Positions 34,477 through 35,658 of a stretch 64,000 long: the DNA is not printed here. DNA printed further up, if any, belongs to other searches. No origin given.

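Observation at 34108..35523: DUF2971-GNAT fusion protein sitting next to a Type I R-M system: a candidate single-gene defence or toxin module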

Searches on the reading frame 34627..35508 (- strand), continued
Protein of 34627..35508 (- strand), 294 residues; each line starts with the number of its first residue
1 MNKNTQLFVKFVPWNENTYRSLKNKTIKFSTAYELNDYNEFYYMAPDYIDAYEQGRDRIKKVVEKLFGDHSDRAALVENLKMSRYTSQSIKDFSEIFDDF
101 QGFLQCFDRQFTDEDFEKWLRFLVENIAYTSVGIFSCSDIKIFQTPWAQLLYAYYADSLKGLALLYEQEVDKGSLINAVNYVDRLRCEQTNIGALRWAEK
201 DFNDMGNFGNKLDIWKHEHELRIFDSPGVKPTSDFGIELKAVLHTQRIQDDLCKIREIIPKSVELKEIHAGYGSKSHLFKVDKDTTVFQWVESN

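Call 36: fold_search(model_id=the predicted structure, library=pdb)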
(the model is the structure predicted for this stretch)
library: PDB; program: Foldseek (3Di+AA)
matches with E <= 10: 97; with E <= 0.001: 0
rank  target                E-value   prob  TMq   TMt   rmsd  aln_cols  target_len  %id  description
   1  2aua_B                5.3e-02  0.25  0.22  0.28  14.7       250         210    9  Structure of BC2332: A Protein of Unknown Function from Bacillus cereus (released 2005-10-11)
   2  3jct_y                3.5e-01  0.38  0.12  0.14   6.3        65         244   17  Cryo-em structure of eukaryotic pre-60S ribosomal subunits (released 2016-06-01)
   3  6lqm_6                1.0e+00  0.15  0.11  0.14   5.9        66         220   18  Cryo-EM structure of a pre-60S ribosomal subunit - state C (released 2020-08-26)
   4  6c0f_y                1.2e+00  0.44  0.10  0.13   2.2        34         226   18  Yeast nucleolar pre-60S ribosomal subunit (state 2) (released 2018-03-14)
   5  6n8m_X                1.2e+00  0.21  0.11  0.13   6.4        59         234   15  Cryo-EM structure of pre-Lsg1 (PL) pre-60S ribosomal subunit (released 2019-03-13)
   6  7z34_y                1.7e+00  0.18  0.12  0.16   6.2        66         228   15  Structure of pre-60S particle bound to DRG1(AFG2). (released 2022-09-21)
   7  8esq_y                1.8e+00  0.18  0.12  0.15   6.2        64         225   14  Ytm1 associated nascent 60S ribosome State 2 (released 2022-11-30)
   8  9lif                  1.8e+00  0.04  0.11  0.18  15.5       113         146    7  Repetitive domain (RP) 1 structure of aciniform spidroin from Latrodectus hesperus (released 2025-10-01)
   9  6elz_y                2.0e+00  0.30  0.11  0.14   4.1        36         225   17  State E (TAP-Flag-Ytm1 E80A) - Visualizing the assembly pathway of nucleolar pre-60S ribosomes (released 2017-12-27)
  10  5h6m_A                2.3e+00  0.02  0.12  0.15  14.1       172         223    6  DNA targeting ADP-ribosyltransferase Pierisin-1 (released 2017-08-09)
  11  2vse_A                2.4e+00  0.01  0.11  0.05  13.1       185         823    9  Structure and mode of action of a mosquitocidal holotoxin (released 2008-07-08)
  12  6whe_B                3.2e+00  0.05  0.09  0.14   8.2        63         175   16  Structure of phosphomimetic Rab8a GTPase (T72E) in the GTP-bound state (released 2021-03-10)
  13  7zeh_D                3.2e+00  0.04  0.08  0.09   8.3        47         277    8  Human cytosolic 5' nucleotidase IIIB in complex with 3,4-diF-Bn7Guanine (released 2022-05-25)
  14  1vlu_A                3.4e+00  0.06  0.14  0.11  18.0       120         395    9  Crystal structure of Gamma-glutamyl phosphate reductase (yor323c) from Saccharomyces cerevisiae at 2.40 A resolution (released 2004-08-24)
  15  7zeh_C                3.6e+00  0.03  0.08  0.09   8.3        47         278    8  Human cytosolic 5' nucleotidase IIIB in complex with 3,4-diF-Bn7Guanine (released 2022-05-25)
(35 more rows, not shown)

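Call 38: search_solved_structures(query=A2, max_evalue=10, show_alignments=3)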
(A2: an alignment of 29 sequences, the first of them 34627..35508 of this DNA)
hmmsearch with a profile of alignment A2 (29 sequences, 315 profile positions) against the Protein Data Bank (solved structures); distinct sequences matched with E-value up to 10: 2.
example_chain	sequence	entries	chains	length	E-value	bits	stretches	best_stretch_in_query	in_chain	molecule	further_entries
8vd8_B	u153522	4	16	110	0.86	12.2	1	30-53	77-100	Connector | Head-tail connector protein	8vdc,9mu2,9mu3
7awz_A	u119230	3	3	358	2.7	10.5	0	205-225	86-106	Scone-E | SconeE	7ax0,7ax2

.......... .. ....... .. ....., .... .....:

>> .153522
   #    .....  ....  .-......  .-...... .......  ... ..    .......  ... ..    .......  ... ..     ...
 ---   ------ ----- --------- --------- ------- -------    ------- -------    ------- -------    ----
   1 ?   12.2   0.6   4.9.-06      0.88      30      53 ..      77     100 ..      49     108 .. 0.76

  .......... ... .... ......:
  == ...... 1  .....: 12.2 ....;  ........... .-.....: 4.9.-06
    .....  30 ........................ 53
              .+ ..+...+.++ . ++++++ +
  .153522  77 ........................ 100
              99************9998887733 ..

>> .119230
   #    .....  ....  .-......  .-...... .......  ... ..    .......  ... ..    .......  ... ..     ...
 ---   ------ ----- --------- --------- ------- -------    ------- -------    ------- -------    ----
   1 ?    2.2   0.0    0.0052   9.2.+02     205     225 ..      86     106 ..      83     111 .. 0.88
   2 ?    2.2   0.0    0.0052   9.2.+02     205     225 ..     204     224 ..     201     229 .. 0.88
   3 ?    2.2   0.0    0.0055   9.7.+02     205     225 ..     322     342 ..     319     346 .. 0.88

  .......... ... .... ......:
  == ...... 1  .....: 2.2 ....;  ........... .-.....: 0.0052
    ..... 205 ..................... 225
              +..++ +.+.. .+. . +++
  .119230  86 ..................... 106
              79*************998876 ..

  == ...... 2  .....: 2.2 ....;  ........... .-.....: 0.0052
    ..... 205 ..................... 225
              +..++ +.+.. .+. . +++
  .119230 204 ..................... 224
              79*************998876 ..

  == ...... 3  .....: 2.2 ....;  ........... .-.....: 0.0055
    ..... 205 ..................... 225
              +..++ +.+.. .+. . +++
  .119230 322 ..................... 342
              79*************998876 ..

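Call 42: find_related_loci(query=A2, collection=genome_contigs, flank=10000)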
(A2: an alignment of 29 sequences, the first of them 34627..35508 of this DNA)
Query A2 (294 aa) in genome_contigs; peptide patterns used: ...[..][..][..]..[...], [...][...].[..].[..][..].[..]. (x = any residue, [..] = any of these).
59 stretches matched a pattern; 11 encode a relative of the query (tblastn E <= 1e-3); 11 distinct loci.
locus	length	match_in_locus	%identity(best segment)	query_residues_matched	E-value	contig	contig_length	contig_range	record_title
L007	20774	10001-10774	38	6-277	4e-47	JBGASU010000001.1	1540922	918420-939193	MAG: Candidatus Midichloriaceae bacterium isolate MAG_MBR_H10.77 MBRH10-77_opera_contig_3, whole genome shotgun sequence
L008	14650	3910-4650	37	2-250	2e-43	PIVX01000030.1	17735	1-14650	MAG: Gammaproteobacteria bacterium isolate Glo_16 GloG15_CONTIG3750, whole genome shotgun sequence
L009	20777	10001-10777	34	5-263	5e-38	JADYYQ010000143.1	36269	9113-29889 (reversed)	MAG: Ottowia sp. isolate SJ537 c_000001262391, whole genome shotgun sequence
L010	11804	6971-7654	36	5-249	8e-38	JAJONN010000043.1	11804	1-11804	MAG: Alphaproteobacteria bacterium isolate C_No_T20_B_bin.42 scaffold_6717, whole genome shotgun sequence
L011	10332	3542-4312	31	8-251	5e-33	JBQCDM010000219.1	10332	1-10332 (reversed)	MAG: Candidatus Nucleicultricaceae bacterium isolate bin1026 k127_6074952, whole genome shotgun sequence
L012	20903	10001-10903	30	1-291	8e-29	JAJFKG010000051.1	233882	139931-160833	MAG: Gammaproteobacteria bacterium isolate OFTM122 OFTM122_50, whole genome shotgun sequence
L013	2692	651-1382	31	1-269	2e-28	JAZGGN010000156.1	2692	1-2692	MAG: Gammaproteobacteria bacterium isolate SCS5bin.15 SCS5bin.15_156, whole genome shotgun sequence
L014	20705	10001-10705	32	6-247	1e-27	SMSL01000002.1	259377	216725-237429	Candidatus Brocadiaceae bacterium S225 S225a_contig00002, whole genome shotgun sequence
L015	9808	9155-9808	32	5-229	1e-26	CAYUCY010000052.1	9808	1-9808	MAG TPA_asm: uncultured Thiotrichales bacterium isolate SRP257259_co1_147 genome assembly, contig: NODE_10470_length_980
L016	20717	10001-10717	28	6-247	5e-24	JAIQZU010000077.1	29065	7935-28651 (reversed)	MAG: Candidatus Scalindua sp. isolate OFTM1 OFTM1_76, whole genome shotgun sequence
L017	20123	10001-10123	61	6-46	1e-10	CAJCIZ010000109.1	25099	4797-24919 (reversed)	Myxococcales bacterium isolate BOG_genome_mining.99 genome assembly, contig: k141_9740954, whole genome shotgun sequence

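Call 43: find_encoding_contigs(protein=P0136, flank=8000, max_places=2)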
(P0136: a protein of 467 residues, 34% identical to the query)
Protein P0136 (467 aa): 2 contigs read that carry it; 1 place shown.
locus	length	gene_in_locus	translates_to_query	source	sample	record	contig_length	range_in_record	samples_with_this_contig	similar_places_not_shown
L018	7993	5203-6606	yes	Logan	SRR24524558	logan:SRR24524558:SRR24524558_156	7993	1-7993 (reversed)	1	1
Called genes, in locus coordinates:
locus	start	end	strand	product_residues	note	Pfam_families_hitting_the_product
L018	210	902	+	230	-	PF00702:Hydrolase, PF13419:HAD_2, PF13242:Hydrolase_like (weak)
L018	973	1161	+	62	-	PF00300:His_Phos_1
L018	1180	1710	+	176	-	-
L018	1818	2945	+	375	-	PF14534:DUF4440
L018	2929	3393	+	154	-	PF00293:NUDIX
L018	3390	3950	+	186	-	PF13238:AAA_18 (faint)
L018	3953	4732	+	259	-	PF08241:Methyltransf_11, PF08242:Methyltransf_12 (weak), PF13649:Methyltransf_25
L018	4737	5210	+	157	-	PF13302:Acetyltransf_3 (weak), PF13527:Acetyltransf_9 (weak), PF13420:Acetyltransf_4 (weak), PF00583:Acetyltransf_1, PF13673:Acetyltransf_10, PF13508:Acetyltransf_7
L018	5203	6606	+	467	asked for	-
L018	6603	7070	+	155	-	PF00583:Acetyltransf_1, PF13673:Acetyltransf_10, PF13508:Acetyltransf_7, PF13527:Acetyltransf_9 (weak)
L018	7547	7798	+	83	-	PF01609:DDE_Tnp_1 (weak)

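Call 44: find_encoding_contigs(protein=P0139, flank=8000, max_places=1)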
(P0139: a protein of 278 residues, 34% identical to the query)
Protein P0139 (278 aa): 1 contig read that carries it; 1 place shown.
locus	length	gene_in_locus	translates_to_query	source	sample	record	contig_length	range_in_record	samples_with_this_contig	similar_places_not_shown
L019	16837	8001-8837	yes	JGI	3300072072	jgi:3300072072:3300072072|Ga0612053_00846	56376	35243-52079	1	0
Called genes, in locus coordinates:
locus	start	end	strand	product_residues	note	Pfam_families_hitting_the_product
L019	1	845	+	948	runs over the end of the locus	PF08238:Sel1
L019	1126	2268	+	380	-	PF13784:Fic_N, PF02661:Fic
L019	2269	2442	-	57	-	-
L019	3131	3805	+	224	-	-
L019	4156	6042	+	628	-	-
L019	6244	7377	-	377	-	PF13808:DDE_Tnp_1_assoc, PF01609:DDE_Tnp_1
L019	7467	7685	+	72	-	-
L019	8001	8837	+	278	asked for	-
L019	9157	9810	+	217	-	PF01656:CbiA, PF10609:ParA (faint), PF13614:AAA_31 (weak)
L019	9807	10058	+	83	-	-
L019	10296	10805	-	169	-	-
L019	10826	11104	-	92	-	-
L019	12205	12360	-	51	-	-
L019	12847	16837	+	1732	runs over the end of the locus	PF12796:Ank_2 (weak), PF12796:Ank_2, PF12796:Ank_2, PF13857:Ank_5, PF12796:Ank_2, PF12796:Ank_2, PF13637:Ank_4, PF13857:Ank_5, +7 more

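Call 45: find_encoding_contigs(protein=P0145, flank=8000, max_places=1)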
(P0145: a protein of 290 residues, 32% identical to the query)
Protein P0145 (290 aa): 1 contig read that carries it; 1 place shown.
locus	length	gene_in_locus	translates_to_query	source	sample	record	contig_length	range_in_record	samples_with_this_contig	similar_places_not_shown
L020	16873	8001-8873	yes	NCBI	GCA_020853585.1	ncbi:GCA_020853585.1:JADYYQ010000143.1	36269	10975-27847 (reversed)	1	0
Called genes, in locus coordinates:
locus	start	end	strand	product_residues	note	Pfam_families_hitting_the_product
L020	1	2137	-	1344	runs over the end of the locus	PF18076:FGAR-AT_N, PF18072:FGAR-AT_linker, PF02769:AIRS_C, PF22689:FGAR-AT_PurM_N-like, PF02769:AIRS_C, PF13507:GATase_5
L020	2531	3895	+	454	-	PF00209:SNF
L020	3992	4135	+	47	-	-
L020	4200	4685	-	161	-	PF00210:Ferritin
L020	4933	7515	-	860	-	PF02861:Clp_N, PF13191:AAA_16 (weak), PF00004:AAA, PF17871:AAA_lid_9, PF00004:AAA, PF07724:AAA_2, PF07728:AAA_5, PF10431:ClpB_D2-small, +8 more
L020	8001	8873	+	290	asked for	-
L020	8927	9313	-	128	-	PF02537:CRCB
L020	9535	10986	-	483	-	PF14821:Thr_synth_N, PF00291:PALP, PF24857:THR4_C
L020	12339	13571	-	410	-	PF00155:Aminotran_1_2, PF01041:DegT_DnrJ_EryC1 (weak)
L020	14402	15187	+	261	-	-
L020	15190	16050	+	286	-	PF18013:Phage_lysozyme2 (faint)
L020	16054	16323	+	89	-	-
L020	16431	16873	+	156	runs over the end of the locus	-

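Call 51: find_encoding_contigs(protein=P0127, flank=8000, max_places=2)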
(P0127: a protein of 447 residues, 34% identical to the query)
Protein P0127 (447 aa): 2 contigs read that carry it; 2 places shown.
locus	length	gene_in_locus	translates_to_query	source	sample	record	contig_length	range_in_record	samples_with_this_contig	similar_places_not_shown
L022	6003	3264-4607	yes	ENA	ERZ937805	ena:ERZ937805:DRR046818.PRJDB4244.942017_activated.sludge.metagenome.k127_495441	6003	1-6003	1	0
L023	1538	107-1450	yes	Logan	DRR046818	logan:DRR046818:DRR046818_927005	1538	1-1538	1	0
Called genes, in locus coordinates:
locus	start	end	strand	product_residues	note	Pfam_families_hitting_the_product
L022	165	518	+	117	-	PF02311:AraC_binding, PF07883:Cupin_2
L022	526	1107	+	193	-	PF00293:NUDIX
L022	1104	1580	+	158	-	PF00583:Acetyltransf_1, PF13673:Acetyltransf_10, PF13508:Acetyltransf_7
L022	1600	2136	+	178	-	-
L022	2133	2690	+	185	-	PF00300:His_Phos_1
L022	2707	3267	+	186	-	PF13302:Acetyltransf_3, PF13523:Acetyltransf_8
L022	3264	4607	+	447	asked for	-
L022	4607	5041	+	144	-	PF00903:Glyoxalase, PF22677:Ble-like_N (weak)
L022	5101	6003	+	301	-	?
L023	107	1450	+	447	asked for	-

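Call 63: search_dna_similar(query=window:34627-35508:-, collection=plasmids, mode=protein, max_evalue=0.01, max_rows=20)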
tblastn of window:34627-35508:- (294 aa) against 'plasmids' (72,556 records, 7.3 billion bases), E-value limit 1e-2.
No match.

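Call 64: search_dna_similar(query=window:34627-35508:-, collection=phages, mode=protein, max_evalue=0.01, max_rows=20)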
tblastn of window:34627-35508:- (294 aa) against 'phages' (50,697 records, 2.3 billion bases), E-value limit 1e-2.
No match.

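Call 71: search_protein_families(library=padloc, alignment_id=A4, max_evalue=0.00001)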
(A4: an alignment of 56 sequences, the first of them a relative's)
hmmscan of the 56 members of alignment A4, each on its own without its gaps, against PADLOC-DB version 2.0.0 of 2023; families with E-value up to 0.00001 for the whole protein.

A. member 1, L008:329-1132:- (267 aa): 0 families

B. families by the number of members that match (of 56 scanned): 18 families
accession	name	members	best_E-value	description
PDLC04140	mad8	3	1.1e-40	mads_8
PDLC04790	PDC-S01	2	2.6e-63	-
PDLC04135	mad3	2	1.5e-27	mads_3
PDLC04789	PDC-S01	2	1.4e-22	-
PDLC04791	PDC-S01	2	4.7e-16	-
PDLC04787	PDC-S01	2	3.5e-13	-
PDLC02980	AriA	2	9.1e-11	-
PDLC04175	HEC-01A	2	4.4e-06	-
PDLC02806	SspH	1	4.2e-59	SspH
PDLC02804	SspH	1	2.3e-50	SspH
PDLC04786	PDC-S01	1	3.8e-09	-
PDLC01055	HerA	1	8.8e-09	Type III coevolved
PDLC04792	PDC-S01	1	6.6e-08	-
PDLC02374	dGTPase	1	7.5e-08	-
PDLC01250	Cas4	1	3.8e-07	"CAS-I,CAS-II,CAS-III,CAS-IV,CAS-V,CAS-VI; acquisition_associated"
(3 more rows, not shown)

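Call 72: search_protein_families(library=pfam, alignment_id=A4, max_evalue=0.00001)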
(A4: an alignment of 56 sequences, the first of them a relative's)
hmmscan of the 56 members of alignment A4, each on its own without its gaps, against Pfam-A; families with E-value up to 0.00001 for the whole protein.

A. member 1, L008:329-1132:- (267 aa): 0 families

B. families by the number of members that match (of 56 scanned): 80 families (the first 25 are shown)
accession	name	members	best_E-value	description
PF00005.33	ABC_tran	2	5.7e-31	ABC transporter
PF01842.31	ACT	2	1.1e-11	ACT domain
PF13304.12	AAA_21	2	1.1e-11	AAA domain, putative AbiEii toxin, Type IV TA system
PF03030.21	H_PPase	1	7.1e-263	Inorganic H+ pyrophosphatase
PF07517.20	SecA_DEAD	1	9.3e-130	SecA DEAD-like domain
PF21090.3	P-loop_SecA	1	1.1e-96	SecA P-loop domain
PF00814.31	TsaD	1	4.7e-93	tRNA N6-adenosine threonylcarbamoyltransferase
PF00448.28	SRP54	1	1.3e-75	SRP54-type protein, GTPase domain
PF01580.24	FtsK_SpoIIIE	1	5.8e-75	FtsK/SpoIIIE family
PF00291.31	PALP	1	1.2e-69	Pyridoxal-phosphate dependent enzyme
PF00351.26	Biopterin_H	1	2.7e-69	Biopterin-dependent aromatic amino acid hydroxylase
PF07516.18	SecA_SW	1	1.2e-68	SecA Wing and Scaffold domain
PF00742.24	Homoserine_dh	1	4.5e-66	Homoserine dehydrogenase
PF00800.23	PDT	1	3.2e-62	Prephenate dehydratase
PF00155.27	Aminotran_1_2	1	3.5e-61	Aminotransferase class I and II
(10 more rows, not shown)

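Call 73: search_protein_families(library=padloc, proteins=[L014:6762-8927:+, L014:9039-9659:+, L014:10972-12195:+, L014:13185-14108:+, L008:5408-7360:+, L008:7416-10175:-, L015:6158-9058:+, L012:11256-12695:+, L012:7903-9099:+, L011:4634-5287:+], max_evalue=0.00001)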
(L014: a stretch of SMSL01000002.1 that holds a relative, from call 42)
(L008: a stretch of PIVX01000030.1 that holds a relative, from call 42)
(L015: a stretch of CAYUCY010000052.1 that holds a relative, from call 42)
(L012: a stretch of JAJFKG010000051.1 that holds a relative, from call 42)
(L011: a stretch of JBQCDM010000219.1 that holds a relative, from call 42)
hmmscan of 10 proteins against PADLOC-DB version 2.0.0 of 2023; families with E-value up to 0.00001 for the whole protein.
L014:6762-8927:+ (721 aa): 0 families

L014:9039-9659:+ (206 aa): 0 families

L014:10972-12195:+ (407 aa): 0 families

L014:13185-14108:+ (307 aa): 4 families
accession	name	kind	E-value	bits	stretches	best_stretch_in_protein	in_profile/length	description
PDLC04135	mad3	-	1.6e-26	91.8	2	148-234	252-341/374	mads_3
PDLC04140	mad8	-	3e-10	38.1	1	39-82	9-57/314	mads_8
PDLC02980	AriA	-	3.6e-10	38.3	0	56-85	1-26/304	-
PDLC04175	HEC-01A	-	8.9e-06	23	0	156-203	247-296/363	-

L008:5408-7360:+ (650 aa): 0 families

L008:7416-10175:- (919 aa): 0 families

L015:6158-9058:+ (966 aa): 0 families

L012:11256-12695:+ (479 aa): 0 families

L012:7903-9099:+ (398 aa): 0 families

L011:4634-5287:+ (217 aa): 0 families
